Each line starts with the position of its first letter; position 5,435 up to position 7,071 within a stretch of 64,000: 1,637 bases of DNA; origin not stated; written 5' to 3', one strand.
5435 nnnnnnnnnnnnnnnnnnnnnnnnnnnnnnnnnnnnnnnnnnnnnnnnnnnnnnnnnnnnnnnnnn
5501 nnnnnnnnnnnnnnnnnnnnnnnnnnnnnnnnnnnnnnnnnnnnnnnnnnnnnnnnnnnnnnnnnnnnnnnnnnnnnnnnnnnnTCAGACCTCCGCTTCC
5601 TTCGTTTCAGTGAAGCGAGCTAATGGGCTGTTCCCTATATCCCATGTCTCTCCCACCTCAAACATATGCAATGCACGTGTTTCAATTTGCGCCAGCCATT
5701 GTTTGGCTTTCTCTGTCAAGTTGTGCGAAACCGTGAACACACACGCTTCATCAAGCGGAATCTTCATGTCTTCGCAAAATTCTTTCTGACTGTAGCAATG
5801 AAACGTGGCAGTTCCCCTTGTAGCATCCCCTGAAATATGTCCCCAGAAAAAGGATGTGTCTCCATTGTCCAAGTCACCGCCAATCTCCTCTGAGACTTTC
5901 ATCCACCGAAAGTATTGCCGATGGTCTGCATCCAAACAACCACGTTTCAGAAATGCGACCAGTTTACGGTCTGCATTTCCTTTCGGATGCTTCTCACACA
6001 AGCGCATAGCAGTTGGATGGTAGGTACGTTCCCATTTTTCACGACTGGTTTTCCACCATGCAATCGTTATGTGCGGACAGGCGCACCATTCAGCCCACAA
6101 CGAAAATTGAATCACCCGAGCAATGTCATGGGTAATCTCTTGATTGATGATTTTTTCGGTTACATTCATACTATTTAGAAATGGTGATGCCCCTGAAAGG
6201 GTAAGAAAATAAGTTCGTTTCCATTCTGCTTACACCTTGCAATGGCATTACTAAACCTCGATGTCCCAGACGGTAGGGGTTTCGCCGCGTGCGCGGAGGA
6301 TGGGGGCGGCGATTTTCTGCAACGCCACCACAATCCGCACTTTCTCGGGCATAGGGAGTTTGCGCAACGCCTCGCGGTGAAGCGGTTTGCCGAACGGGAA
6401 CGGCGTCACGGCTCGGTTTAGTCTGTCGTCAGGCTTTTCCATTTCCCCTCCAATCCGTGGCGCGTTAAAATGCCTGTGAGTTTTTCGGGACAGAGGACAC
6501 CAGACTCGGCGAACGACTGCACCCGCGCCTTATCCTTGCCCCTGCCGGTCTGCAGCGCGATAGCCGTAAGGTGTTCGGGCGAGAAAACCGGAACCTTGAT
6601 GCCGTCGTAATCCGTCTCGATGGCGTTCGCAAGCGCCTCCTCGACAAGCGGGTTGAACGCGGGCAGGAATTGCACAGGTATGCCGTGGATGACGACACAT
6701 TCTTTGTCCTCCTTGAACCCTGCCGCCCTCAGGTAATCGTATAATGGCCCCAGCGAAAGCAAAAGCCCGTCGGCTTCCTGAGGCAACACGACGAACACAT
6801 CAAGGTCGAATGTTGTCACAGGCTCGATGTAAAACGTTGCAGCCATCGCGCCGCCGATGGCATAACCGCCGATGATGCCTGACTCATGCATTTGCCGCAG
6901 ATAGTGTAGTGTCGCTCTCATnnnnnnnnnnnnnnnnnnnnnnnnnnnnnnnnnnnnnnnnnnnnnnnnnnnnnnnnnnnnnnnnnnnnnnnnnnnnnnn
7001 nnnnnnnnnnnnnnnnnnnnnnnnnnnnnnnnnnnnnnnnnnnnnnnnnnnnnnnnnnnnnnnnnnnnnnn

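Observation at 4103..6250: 2.1-kb low-GC islet with HNH endonuclease and three unknown coupled genes, bounded by recurring 8-mers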

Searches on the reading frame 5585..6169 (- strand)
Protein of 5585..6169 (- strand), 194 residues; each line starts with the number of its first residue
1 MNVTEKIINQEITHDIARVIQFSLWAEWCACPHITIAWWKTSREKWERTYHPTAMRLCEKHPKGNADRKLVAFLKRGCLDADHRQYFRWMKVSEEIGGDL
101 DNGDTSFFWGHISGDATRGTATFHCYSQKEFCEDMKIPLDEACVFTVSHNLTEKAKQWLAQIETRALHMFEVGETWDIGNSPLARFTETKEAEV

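Call 4: search_protein_families(library=pfam, proteins=[window:5585-6169:-], max_evalue=0.1)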
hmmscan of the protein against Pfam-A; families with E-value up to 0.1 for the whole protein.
window:5585-6169:- (194 aa): 0 families

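Call 5: search_protein_families(library=padloc, proteins=[window:5585-6169:-], max_evalue=0.1)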
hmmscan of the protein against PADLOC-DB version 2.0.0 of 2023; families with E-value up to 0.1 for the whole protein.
window:5585-6169:- (194 aa): 0 families

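Call 7: search_protein_families(library=ncbifam, proteins=[window:5585-6169:-], max_evalue=0.1)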
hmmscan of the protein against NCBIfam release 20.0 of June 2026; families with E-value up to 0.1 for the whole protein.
window:5585-6169:- (194 aa): 0 families

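Call 8: search_protein_families(library=phrogs, proteins=[window:5585-6169:-], max_evalue=0.1)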
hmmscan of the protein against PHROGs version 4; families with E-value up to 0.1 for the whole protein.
window:5585-6169:- (194 aa): 1 family
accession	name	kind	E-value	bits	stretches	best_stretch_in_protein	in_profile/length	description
phrog_8683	-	unknown function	0.053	14.1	0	159-178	14-33/63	-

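Call 12: find_homologous_proteins(query=window:5585-6169:-)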
Query window:5585-6169:- (194 aa): 5 proteins with E <= 0.001 among 14 candidates.
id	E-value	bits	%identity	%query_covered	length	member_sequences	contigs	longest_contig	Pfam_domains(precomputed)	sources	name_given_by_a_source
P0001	7.9e-134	462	100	100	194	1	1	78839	-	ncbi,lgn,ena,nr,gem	ncbi:MAG: hypothetical protein FWG50_00355 [Kiritimatiellaeota bacterium]|nr:hypothetical protein [K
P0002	7.5e-94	331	70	100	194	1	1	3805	-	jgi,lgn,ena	-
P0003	7.6e-86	305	70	97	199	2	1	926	-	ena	-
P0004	1.8e-82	294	64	100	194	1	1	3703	-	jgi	-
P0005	3.9e-77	276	62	98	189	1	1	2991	-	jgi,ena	-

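Call 13: find_encoding_contigs(protein=P0002, flank=10000)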
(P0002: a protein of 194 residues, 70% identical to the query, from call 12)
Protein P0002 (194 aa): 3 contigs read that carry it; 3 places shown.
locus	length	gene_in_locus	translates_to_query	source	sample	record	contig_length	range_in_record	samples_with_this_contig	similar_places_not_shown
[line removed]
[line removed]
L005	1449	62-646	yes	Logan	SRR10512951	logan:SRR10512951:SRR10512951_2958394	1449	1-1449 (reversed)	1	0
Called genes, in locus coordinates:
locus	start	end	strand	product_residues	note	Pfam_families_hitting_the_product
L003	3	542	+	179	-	?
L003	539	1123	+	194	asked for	-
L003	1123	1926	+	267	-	PF13391:HNH_2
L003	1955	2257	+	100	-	-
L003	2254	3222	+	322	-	-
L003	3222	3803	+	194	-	?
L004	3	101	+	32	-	?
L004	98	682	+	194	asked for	-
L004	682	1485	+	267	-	PF13391:HNH_2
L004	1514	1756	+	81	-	?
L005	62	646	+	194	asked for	-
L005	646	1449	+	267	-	PF13391:HNH_2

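Call 14: find_encoding_contigs(protein=P0004, flank=10000)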
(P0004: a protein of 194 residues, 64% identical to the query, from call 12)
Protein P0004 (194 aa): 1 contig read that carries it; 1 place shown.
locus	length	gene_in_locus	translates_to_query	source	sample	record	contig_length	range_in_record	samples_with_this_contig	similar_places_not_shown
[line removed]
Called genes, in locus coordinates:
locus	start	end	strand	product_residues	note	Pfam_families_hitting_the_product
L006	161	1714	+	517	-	-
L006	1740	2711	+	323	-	PF02779:Transket_pyr, PF02780:Transketolase_C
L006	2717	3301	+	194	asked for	-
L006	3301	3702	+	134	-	?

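Call 15: find_encoding_contigs(protein=P0005, flank=10000)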
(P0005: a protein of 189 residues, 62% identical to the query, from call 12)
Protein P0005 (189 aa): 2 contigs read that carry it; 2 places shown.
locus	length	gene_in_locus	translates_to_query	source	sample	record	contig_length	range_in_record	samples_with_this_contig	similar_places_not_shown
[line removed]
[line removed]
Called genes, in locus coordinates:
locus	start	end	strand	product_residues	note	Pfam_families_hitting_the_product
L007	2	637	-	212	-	?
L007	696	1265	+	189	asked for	-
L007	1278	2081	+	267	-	PF13391:HNH_2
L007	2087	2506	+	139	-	PF03852:Vsr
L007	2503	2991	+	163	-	?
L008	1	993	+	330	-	?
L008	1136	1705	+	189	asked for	-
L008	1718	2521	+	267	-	PF13391:HNH_2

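Call 17: search_solved_structures(query=window:5585-6169:-, max_evalue=10)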
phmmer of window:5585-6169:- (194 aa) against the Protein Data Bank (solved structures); distinct sequences matched with E-value up to 10: 1.
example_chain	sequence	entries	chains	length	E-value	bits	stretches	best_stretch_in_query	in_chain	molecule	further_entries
3tco_A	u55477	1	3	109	1.2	11.9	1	18-47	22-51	Thioredoxin (TrxA-1)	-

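Call 28: search_protein_representatives(protein=window:5585-6169:-)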
Query: 194 residues. Proteins with E-value up to 0.001 (for the whole library): 4; up to 1e-10: 2; up to 1e-30: 1. The best 4 are listed.
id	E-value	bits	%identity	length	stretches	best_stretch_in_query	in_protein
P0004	5.9e-83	293.8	64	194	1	1-194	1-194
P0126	5.6e-25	104.4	35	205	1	9-182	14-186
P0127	1.2e-06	44.6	38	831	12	88-122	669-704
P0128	2.0e-06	43.9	30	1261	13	114-191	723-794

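Call 47: predict_structure(alignment_id=A2)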
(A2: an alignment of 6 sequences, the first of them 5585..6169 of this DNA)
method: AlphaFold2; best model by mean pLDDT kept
length: 194 residues; sequences in the alignment: 6
mean_pLDDT: 47.8   pTM: 0.46
mean pLDDT of the five models: 47.8, 44.0, 43.1, 42.5, 40.8
residues with pLDDT >= 90: 0; 70-90: 0; 50-70: 91; < 50: 103
segments of 3 or more residues with pLDDT < 50: 1-6, 23-33, 52-65, 77-82, 92-126, 166-171, 173-194
pLDDT, mean of each block of 10 residues (from residue 1): 47 55 45 57 62 41 51 56 50 42 29 29 45 60 52 55 50 45 41 35
secondary structure, 60 per line:
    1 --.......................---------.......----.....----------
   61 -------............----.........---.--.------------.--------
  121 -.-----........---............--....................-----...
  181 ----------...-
elements in order: H3-25 E35-41 E46-50 E68-79 E84-92 H128-135 E142-150 H153-172

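Call 48: search_protein_families(library=pfam, proteins=[L003:2254-3222:+, L007:2503-2991:+], max_evalue=0.05)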
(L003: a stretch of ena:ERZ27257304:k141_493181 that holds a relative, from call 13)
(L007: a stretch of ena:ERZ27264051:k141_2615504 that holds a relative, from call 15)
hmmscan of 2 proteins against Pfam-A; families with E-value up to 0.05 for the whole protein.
L003:2254-3222:+ (322 aa): 0 families

L007:2503-2991:+ (163 aa): 0 families

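Call 50: find_related_loci(query=A2, collection=viral_contigs, flank=6000)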
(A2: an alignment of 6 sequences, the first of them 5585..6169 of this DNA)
Query A2 (194 aa) in viral_contigs; peptide patterns used: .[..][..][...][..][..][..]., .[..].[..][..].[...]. (x = any residue, [..] = any of these).
366 stretches matched a pattern, but none encodes a relative of the query by tblastn (E <= 1e-3).

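Call 52: find_homologous_proteins(query=L003:2254-3222:+)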
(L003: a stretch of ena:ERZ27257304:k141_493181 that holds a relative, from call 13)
Query L003:2254-3222:+ (322 aa): 97 proteins with E <= 0.001 among 1764 candidates.
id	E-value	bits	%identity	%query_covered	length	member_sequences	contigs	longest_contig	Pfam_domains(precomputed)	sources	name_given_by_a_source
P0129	2.0e-212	722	100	100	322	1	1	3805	-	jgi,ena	-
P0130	1.1e-148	513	73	100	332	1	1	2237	-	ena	-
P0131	1.3e-124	434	68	100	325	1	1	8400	-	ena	-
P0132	1.9e-88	315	54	99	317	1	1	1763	-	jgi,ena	-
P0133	1.6e-85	305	52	100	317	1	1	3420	-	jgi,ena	-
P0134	7.7e-82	293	48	100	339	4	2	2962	-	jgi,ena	jgi:hypothetical protein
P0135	1.2e-81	292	48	100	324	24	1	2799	-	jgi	jgi:hypothetical protein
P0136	2.3e-78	282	48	100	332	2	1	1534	-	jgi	jgi:hypothetical protein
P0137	5.3e-78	281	46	99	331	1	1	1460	-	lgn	-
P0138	2.6e-77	278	49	100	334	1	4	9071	-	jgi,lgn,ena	-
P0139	7.1e-76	274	48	99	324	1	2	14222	-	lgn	-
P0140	2.8e-75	272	49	100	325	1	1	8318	-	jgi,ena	-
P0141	1.8e-74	269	50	95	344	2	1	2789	-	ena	-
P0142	1.4e-73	266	48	100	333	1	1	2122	-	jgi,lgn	jgi:hypothetical protein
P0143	2.1e-73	265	46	99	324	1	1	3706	-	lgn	-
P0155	2.4e-69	252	44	99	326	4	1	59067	-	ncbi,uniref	ncbi:hypothetical protein [Flavobacterium sp.]|uniref:hypothetical protein n=1 Tax=Flavobacterium sp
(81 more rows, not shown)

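Call 53: find_encoding_contigs(protein=P0131, flank=6000, max_places=3)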
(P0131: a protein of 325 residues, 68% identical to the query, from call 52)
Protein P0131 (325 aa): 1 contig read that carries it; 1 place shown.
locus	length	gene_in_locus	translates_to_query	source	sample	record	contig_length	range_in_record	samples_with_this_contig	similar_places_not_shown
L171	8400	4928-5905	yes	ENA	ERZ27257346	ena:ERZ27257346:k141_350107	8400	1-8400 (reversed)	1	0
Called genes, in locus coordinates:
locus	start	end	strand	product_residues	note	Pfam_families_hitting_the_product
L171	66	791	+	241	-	PF03734:YkuD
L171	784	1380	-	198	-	PF02661:Fic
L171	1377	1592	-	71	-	PF18495:VbhA (weak)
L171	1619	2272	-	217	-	-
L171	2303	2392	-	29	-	-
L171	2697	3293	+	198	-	PF01330:RuvA_N, PF14520:HHH_5, PF07499:RuvA_C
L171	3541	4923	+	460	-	PF00206:Lyase_1, PF08328:ASL_C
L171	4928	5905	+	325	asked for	-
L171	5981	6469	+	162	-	PF13527:Acetyltransf_9 (weak), PF00583:Acetyltransf_1, PF13673:Acetyltransf_10 (weak), PF13508:Acetyltransf_7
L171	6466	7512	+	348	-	PF00730:HhH-GPD, PF00293:NUDIX (weak), PF14815:NUDIX_4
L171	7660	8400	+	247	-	?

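Call 54: find_encoding_contigs(protein=P0155, flank=6000, max_places=3)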
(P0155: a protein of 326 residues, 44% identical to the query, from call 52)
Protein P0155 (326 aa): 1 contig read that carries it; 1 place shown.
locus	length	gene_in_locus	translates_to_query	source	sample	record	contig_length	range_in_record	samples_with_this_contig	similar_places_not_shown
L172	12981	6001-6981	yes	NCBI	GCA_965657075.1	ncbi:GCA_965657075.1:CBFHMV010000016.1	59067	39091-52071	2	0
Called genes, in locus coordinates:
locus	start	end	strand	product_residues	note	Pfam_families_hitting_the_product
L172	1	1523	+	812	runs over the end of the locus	PF13620:CarboxypepD_reg, PF13715:CarbopepD_reg_2, PF07715:Plug, PF00593:TonB_dep_Rec_b-barrel, PF14905:OMP_b-brl_3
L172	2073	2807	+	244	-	-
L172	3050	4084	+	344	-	PF02899:Phage_int_SAM_1, PF13495:Phage_int_SAM_4, PF00589:Phage_integrase, PF22823:MrpR_C_cat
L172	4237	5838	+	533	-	PF02384:N6_Mtase, PF04326:SLFN_AlbA_2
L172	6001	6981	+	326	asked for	-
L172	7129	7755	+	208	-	PF07661:MORN_2 (faint)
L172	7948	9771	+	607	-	PF14412:AHH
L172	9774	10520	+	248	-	PF07791:Imm11 (faint)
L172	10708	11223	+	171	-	-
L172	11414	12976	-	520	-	PF05598:DUF772, PF01609:DDE_Tnp_1, PF13751:DDE_Tnp_1_6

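Call 55: find_encoding_contigs(protein=P0139, flank=6000, max_places=3)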
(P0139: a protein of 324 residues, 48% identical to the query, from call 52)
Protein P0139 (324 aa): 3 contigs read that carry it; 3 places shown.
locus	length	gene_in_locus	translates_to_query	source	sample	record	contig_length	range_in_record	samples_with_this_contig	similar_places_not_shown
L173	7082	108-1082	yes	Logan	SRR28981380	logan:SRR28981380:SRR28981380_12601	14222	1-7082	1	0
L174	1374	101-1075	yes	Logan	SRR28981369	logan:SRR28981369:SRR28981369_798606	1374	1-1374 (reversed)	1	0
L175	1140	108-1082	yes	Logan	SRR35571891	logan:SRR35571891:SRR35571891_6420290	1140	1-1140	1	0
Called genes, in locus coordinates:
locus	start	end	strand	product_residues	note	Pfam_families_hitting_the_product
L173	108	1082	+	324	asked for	-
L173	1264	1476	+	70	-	-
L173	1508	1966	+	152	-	-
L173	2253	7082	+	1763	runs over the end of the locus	PF13573:SprB, PF18962:Por_Secre_tail (faint), PF07495:Y_Y_Y (faint), PF13573:SprB, PF13585:CHU_C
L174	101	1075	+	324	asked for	-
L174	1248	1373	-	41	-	?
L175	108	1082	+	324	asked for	-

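Call 56: search_solved_structures(query=A2, max_evalue=10)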
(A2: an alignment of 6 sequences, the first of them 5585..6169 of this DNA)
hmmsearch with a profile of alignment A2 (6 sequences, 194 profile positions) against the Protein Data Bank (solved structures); distinct sequences matched with E-value up to 10: 2.
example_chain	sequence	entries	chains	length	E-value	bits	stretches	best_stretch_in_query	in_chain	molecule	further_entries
4f23_A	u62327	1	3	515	0.96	12.2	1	80-142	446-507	Hemagglutinin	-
4fiu_A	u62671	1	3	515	0.96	12.2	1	80-142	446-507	hemagglutinin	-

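Call 57: search_protein_families(library=pfam, alignment_id=A2, max_evalue=10)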
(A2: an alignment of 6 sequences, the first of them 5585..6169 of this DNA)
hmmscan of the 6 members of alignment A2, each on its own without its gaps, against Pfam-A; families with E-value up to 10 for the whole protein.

A. member 1, window:5585-6169:- (194 aa): 0 families

B. families by the number of members that match (of 6 scanned): 4 families
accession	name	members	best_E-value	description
PF07753.16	DUF1609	3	0.028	Protein of unknown function (DUF1609)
PF24374.1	DUF7530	1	0.077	Family of unknown function (DUF7530)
PF13627.12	LptM_cons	1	0.19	LPS-assembly lipoprotein LptM, conserved region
PF01171.26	ATP_bind_3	1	0.24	PP-loop family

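Call 88: search_protein_families(library=padloc, proteins=[L007:2087-2506:+, L003:2254-3222:+], max_evalue=0.01)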
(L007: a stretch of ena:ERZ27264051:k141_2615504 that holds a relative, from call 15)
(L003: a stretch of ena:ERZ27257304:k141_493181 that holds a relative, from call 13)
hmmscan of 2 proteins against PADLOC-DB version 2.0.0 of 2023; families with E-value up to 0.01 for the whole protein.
L007:2087-2506:+ (139 aa): 1 family
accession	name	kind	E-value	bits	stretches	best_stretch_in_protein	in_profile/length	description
PDLC03397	Vsr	-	6.7e-21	73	1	1-122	1-122/156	Type II nicking endonuclease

L003:2254-3222:+ (322 aa): 0 families

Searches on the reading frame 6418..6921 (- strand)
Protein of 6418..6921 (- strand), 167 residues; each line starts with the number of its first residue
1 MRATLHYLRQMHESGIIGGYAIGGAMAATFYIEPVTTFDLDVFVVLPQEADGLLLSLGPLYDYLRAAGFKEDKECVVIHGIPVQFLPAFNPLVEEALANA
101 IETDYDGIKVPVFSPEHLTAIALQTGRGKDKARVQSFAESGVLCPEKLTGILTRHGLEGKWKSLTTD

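Call 4: search_protein_families(library=pfam, proteins=[window:6418-6921:-], max_evalue=0.1)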
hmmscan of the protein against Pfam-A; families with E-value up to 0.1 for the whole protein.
window:6418-6921:- (167 aa): 1 family
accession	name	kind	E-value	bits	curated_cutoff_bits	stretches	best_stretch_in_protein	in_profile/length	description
PF09970.15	DUF2204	-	0.059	13.4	20.3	0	94-135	101-142/181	Nucleotidyl transferase of unknown function (DUF2204)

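Call 5: search_protein_families(library=padloc, proteins=[window:6418-6921:-], max_evalue=0.1)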
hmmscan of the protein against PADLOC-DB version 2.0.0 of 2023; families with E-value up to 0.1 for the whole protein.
window:6418-6921:- (167 aa): 0 families

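Call 7: search_protein_families(library=ncbifam, proteins=[window:6418-6921:-], max_evalue=0.1)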
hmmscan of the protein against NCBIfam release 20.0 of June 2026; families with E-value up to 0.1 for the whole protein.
window:6418-6921:- (167 aa): 0 families

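Call 8: search_protein_families(library=phrogs, proteins=[window:6418-6921:-], max_evalue=0.1)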
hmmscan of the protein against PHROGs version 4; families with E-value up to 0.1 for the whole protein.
window:6418-6921:- (167 aa): 0 families

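Call 84: search_solved_structures(query=window:6418-6921:-, max_evalue=1)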
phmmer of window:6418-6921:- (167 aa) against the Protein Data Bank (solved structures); distinct sequences matched with E-value up to 1: 1.
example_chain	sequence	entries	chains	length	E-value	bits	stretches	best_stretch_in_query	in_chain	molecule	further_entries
7yca_F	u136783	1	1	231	0.088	15.9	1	109-146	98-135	Photosystem I reaction center subunit III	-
